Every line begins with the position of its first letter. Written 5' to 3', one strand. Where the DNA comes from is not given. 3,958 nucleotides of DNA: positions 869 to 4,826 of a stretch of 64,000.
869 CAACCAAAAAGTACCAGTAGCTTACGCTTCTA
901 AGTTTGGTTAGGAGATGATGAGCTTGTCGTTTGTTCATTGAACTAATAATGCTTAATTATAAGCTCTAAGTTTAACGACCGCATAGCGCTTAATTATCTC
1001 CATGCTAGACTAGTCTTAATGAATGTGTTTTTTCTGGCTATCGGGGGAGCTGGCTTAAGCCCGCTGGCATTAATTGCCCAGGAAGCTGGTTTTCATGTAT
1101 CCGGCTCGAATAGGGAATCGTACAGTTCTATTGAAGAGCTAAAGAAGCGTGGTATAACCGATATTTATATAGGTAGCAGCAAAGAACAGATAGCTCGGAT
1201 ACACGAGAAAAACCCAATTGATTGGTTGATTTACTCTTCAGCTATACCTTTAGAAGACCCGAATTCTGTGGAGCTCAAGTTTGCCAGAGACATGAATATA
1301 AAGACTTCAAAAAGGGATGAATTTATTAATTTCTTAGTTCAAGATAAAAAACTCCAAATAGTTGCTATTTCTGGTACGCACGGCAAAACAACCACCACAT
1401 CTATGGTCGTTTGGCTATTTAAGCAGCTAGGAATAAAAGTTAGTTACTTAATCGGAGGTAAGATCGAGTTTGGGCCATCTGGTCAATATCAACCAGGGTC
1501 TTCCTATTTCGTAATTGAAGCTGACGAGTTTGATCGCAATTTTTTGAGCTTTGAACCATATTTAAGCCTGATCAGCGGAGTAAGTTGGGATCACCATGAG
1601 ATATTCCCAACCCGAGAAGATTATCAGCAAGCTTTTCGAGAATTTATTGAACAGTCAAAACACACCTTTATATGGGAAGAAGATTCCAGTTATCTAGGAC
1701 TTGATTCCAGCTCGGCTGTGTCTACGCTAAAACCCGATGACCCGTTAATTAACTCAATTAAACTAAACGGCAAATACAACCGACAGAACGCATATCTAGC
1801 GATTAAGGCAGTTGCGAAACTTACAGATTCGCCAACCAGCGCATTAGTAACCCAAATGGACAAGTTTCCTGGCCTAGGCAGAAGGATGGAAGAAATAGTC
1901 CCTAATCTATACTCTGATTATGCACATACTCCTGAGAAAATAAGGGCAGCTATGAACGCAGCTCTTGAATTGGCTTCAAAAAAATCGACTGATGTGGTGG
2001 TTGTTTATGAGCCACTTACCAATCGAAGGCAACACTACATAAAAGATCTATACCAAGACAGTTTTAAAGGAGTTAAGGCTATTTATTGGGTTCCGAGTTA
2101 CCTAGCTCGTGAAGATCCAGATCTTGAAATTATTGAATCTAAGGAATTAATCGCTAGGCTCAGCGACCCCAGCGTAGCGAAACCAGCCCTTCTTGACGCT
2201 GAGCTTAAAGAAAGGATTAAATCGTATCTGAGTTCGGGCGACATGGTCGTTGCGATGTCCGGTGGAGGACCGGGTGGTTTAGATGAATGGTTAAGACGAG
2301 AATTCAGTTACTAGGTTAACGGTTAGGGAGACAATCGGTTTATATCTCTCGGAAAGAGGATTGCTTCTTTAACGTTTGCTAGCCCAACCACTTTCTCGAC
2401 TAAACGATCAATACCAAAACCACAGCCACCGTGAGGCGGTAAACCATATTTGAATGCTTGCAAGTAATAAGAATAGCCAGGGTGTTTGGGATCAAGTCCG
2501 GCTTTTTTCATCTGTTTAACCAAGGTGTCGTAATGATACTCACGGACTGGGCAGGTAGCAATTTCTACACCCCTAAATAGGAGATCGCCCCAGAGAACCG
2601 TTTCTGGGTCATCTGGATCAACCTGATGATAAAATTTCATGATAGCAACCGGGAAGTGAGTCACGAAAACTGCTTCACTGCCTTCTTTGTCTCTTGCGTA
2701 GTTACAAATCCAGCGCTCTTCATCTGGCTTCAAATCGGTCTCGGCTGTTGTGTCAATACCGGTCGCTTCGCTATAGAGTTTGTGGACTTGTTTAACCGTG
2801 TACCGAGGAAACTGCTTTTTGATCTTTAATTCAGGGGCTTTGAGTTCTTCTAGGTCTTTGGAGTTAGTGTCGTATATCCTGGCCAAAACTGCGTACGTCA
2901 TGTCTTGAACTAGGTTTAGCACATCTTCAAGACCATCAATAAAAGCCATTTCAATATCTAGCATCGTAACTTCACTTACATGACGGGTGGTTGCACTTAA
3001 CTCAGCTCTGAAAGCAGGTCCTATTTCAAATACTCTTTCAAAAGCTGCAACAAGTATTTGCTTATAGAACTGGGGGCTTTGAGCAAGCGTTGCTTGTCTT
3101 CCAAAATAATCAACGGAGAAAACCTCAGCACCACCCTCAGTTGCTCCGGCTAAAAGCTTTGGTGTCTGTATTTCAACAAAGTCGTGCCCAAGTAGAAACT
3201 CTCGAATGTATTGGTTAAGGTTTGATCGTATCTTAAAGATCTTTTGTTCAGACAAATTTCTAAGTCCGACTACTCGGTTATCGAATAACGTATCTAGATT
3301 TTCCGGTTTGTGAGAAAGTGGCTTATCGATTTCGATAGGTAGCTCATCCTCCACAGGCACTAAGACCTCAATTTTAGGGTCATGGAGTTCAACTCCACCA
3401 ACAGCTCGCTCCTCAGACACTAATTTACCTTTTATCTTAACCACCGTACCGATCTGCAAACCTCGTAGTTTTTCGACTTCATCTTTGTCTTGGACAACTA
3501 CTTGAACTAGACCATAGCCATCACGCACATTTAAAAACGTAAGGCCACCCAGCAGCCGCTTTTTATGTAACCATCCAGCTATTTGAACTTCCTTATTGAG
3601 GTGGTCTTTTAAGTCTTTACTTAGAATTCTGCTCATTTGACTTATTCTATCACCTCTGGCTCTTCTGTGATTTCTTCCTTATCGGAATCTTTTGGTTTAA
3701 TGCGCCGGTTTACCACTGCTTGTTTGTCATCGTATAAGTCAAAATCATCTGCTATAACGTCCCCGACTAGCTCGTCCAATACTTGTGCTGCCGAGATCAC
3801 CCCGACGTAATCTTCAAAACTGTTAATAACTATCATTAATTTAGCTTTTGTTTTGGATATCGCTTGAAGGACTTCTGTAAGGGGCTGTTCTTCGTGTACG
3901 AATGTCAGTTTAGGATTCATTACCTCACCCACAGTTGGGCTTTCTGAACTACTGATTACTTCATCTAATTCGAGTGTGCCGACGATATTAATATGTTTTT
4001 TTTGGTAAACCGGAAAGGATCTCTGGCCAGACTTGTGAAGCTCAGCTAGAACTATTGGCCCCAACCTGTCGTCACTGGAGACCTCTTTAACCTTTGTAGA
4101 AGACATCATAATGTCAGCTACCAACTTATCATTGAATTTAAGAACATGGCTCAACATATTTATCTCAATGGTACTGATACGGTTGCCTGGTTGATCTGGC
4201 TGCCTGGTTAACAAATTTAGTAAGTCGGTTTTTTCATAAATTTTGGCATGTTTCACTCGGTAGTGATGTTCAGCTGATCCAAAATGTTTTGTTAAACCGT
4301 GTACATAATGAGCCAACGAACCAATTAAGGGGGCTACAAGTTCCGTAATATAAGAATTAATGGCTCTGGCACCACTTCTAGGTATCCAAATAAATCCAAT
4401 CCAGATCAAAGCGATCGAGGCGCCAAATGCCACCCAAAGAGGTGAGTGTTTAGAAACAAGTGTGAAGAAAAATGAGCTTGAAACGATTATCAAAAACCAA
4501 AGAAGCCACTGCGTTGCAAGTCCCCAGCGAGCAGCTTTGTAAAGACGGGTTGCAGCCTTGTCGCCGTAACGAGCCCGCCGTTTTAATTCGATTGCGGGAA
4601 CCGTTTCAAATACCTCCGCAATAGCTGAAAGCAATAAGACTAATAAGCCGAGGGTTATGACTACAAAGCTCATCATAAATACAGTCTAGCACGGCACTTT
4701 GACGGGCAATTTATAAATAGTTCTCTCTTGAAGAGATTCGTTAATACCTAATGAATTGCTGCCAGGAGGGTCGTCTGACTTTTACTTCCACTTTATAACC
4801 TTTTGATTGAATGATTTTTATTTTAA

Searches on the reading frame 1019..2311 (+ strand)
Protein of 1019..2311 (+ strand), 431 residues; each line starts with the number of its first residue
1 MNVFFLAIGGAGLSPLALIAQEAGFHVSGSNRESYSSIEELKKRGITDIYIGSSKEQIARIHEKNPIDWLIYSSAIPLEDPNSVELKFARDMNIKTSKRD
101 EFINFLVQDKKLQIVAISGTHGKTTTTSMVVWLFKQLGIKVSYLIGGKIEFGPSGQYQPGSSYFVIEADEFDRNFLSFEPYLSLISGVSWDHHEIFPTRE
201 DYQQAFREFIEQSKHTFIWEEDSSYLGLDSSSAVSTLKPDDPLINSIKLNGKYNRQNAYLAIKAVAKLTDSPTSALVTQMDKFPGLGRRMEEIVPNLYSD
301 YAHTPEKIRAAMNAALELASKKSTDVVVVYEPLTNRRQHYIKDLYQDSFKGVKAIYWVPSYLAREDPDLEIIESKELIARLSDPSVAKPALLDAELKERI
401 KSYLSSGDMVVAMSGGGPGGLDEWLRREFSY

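Call 40: search_protein_families(library=pfam, proteins=[window:1019-2311:+], max_evalue=0.0001)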
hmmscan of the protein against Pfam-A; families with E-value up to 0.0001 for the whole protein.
window:1019-2311:+ (431 aa): 3 families
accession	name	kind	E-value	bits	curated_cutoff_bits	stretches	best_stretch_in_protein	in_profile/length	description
PF01225.30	Mur_ligase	-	8e-12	45.8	21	1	5-109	4-93/95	Mur ligase family, catalytic domain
PF08245.18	Mur_ligase_M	-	8.1e-12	46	24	1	117-223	1-125/200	Mur ligase middle domain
PF02875.26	Mur_ligase_C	-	4.7e-05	24.7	28.4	0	289-414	2-125/127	Mur ligase, glutamate ligase domain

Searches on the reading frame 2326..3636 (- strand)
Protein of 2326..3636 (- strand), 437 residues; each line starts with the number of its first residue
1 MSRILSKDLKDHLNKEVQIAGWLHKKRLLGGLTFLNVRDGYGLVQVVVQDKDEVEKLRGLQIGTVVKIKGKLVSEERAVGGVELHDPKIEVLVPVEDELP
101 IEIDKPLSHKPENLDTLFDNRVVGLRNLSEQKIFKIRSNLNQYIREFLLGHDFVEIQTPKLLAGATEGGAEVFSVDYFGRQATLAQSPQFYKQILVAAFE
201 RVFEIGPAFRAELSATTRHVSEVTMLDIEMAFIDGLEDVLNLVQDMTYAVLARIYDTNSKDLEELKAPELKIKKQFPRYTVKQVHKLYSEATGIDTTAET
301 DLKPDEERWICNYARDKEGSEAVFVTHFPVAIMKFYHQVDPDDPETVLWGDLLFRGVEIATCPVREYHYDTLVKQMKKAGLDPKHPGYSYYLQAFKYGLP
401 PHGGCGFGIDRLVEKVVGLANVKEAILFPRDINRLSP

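Call 40: search_protein_families(library=pfam, proteins=[window:2326-3636:-], max_evalue=0.0001)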
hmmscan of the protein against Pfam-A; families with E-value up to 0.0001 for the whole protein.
window:2326-3636:- (437 aa): 2 families
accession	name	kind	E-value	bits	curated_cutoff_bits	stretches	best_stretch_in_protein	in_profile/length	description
PF00152.25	tRNA-synt_2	-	1e-77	261.7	25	1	115-431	3-307/308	tRNA synthetases class II (D, K and N)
PF01336.31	tRNA_anti-codon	-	1e-13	51.5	27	1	17-92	1-75/75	OB-fold nucleic acid binding domain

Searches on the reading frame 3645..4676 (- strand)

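Call 10: search_protein_families(library=pfam, proteins=[window:3645-4676:-], max_evalue=10)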
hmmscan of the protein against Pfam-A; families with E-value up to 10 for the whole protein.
window:3645-4676:- (344 aa): 1 family
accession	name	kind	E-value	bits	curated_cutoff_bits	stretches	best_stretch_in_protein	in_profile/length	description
PF00571.33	CBS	-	2.8e-08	34.4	24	1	249-304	1-56/57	CBS domain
